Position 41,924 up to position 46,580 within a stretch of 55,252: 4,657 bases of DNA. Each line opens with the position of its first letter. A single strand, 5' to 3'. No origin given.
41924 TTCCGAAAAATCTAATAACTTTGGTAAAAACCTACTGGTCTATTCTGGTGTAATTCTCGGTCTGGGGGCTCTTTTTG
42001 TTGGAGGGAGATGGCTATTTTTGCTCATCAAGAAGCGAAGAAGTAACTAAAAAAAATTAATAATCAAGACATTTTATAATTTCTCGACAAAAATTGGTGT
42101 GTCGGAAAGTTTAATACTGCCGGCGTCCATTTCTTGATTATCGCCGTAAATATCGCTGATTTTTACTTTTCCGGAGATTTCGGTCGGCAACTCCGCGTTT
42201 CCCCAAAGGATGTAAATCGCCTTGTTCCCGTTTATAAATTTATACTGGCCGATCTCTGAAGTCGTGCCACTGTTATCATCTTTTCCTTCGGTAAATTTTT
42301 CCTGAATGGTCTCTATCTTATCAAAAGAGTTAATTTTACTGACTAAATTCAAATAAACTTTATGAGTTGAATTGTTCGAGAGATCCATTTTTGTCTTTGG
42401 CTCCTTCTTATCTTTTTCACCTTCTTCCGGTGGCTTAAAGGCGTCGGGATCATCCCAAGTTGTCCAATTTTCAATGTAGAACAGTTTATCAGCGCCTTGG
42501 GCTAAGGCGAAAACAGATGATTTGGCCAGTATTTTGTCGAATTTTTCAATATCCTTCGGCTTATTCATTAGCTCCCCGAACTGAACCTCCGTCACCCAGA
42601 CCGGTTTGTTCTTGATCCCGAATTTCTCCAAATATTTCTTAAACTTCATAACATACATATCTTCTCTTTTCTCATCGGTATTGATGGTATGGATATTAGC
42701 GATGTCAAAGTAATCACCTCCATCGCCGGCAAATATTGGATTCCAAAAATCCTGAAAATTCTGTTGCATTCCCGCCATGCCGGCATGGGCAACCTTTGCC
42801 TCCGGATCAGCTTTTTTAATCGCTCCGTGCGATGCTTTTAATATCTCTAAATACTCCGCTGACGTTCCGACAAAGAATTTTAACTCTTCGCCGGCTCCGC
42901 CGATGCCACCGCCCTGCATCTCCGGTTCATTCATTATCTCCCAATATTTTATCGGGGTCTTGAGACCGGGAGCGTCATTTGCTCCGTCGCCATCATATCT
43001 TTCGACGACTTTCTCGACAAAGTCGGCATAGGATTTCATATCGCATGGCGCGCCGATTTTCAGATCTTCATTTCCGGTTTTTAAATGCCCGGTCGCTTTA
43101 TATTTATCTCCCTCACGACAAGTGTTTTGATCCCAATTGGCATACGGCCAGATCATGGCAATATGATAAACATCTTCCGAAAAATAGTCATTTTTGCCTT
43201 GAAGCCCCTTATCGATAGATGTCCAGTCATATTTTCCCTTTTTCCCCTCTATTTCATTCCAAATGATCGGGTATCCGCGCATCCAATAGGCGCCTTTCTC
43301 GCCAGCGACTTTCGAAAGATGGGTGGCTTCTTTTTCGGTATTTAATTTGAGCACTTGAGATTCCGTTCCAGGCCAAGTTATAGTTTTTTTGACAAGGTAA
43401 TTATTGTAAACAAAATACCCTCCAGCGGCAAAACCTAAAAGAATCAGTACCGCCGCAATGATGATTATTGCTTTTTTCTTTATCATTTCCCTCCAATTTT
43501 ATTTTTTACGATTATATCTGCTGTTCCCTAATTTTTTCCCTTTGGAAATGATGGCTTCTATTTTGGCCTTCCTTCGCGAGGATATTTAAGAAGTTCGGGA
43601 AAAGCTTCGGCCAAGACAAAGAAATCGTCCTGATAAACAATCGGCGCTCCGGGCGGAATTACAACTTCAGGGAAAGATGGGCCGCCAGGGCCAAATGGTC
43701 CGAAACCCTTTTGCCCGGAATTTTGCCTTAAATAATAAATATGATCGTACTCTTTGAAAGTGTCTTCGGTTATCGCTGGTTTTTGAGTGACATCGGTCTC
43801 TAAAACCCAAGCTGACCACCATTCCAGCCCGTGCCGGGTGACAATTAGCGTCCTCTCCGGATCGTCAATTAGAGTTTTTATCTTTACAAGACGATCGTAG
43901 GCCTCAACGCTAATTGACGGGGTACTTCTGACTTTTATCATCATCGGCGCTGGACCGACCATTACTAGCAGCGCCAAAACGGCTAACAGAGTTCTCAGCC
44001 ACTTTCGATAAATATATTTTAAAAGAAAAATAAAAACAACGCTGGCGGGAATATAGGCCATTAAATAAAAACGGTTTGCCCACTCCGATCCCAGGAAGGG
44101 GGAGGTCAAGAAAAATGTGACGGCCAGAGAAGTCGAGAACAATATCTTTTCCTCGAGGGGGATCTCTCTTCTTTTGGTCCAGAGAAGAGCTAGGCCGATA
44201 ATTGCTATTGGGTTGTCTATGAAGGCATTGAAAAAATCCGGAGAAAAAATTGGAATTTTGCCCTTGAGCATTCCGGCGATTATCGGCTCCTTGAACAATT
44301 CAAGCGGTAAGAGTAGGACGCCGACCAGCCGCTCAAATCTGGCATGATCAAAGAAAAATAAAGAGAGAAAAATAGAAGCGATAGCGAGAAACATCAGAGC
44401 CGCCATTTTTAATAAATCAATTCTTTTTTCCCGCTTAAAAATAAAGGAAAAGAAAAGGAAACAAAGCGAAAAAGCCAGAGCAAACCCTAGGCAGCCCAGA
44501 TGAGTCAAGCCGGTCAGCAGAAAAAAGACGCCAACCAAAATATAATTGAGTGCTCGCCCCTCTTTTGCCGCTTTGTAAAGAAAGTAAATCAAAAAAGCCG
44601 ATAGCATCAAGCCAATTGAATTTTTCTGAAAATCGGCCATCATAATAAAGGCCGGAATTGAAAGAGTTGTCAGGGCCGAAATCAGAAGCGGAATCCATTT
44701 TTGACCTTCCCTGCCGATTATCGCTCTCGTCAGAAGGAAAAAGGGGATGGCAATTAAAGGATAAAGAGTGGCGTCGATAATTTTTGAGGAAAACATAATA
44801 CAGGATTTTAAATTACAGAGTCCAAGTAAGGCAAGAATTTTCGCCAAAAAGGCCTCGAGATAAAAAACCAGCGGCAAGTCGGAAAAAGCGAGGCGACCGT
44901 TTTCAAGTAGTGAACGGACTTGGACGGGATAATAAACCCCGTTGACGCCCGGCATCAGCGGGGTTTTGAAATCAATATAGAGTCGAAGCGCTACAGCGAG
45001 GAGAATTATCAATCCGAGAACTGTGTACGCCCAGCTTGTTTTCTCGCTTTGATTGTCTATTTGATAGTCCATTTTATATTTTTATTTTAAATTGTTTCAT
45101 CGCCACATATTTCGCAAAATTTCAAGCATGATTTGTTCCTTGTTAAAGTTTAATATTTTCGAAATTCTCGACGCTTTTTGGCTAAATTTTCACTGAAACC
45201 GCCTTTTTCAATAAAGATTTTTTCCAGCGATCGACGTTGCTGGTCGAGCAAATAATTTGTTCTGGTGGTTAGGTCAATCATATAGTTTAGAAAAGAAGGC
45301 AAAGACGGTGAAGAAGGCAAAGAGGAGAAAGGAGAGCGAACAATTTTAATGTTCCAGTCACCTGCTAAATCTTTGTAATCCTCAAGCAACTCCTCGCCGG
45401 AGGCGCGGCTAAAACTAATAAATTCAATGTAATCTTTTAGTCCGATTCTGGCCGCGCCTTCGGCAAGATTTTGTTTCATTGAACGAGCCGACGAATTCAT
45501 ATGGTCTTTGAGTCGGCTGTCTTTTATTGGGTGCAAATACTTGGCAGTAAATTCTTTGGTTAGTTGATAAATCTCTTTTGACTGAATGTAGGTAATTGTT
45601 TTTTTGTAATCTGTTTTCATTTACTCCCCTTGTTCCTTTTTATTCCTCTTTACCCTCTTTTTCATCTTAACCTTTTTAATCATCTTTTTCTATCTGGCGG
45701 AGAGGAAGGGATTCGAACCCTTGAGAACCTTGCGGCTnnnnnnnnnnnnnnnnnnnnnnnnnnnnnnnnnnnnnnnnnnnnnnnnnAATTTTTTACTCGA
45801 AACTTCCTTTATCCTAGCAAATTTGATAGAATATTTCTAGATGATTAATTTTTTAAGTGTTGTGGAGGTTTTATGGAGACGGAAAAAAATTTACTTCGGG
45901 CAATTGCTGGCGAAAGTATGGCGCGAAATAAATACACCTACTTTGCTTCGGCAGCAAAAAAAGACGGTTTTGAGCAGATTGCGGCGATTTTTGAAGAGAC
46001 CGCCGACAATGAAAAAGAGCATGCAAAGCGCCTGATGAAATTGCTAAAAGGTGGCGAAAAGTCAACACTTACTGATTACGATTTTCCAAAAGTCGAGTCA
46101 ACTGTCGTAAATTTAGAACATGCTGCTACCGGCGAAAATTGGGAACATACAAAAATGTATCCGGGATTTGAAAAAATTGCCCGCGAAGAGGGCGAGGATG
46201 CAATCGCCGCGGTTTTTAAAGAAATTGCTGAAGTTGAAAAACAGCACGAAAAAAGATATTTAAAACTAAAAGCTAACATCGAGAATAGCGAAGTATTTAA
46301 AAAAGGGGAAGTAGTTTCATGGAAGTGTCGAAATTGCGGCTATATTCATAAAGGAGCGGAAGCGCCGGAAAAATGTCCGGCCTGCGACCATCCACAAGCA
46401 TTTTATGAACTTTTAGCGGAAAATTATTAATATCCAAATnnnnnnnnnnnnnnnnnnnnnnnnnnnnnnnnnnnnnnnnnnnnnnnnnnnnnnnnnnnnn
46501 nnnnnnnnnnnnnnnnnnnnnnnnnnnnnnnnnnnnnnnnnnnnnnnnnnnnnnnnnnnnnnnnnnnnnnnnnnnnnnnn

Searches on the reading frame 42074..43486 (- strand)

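Call 39: search_protein_families(library=pfam, proteins=[window:42074-43486:-], max_evalue=0.0001)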
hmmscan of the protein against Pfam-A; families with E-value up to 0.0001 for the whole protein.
window:42074-43486:- (470 aa): 1 family
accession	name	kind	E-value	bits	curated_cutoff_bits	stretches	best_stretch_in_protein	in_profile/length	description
PF02449.21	Glyco_hydro_42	-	2e-06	27.8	21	0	199-337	200-334/376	Beta-galactosidase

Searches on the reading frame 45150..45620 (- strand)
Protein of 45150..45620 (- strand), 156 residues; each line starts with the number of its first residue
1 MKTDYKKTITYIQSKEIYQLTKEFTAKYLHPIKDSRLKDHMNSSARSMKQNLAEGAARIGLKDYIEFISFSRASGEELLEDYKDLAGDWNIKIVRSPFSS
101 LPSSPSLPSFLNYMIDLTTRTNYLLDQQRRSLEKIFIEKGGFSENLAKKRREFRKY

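Call 39: search_protein_families(library=pfam, proteins=[window:45150-45620:-], max_evalue=0.0001)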
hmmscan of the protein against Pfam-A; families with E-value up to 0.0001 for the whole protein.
window:45150-45620:- (156 aa): 1 family
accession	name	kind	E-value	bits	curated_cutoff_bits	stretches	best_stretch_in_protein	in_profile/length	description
PF05635.17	23S_rRNA_IVP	-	2.3e-10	41.1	33.8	1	14-78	13-72/106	23S rRNA-intervening sequence protein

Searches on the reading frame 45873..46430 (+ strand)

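Call 39: search_protein_families(library=pfam, proteins=[window:45873-46430:+], max_evalue=0.0001)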
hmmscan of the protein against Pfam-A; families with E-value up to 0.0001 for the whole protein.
window:45873-46430:+ (185 aa): 4 families
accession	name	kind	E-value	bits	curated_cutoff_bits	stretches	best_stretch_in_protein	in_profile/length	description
PF02915.23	Rubrerythrin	-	3.2e-33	115.5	22.8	1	5-133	1-137/137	Rubrerythrin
PF21349.2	RUBY_RBDX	-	1.6e-14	53.5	26.5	1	150-179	1-30/30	Rubrerythrin, rubredoxin-like domain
PF00210.30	Ferritin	-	9.8e-10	38.9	24.5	1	5-132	2-135/142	Ferritin-like domain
PF23458.2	DUF7130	-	1.3e-06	28.7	35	1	116-175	22-80/89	Domain of unknown function (DUF7130)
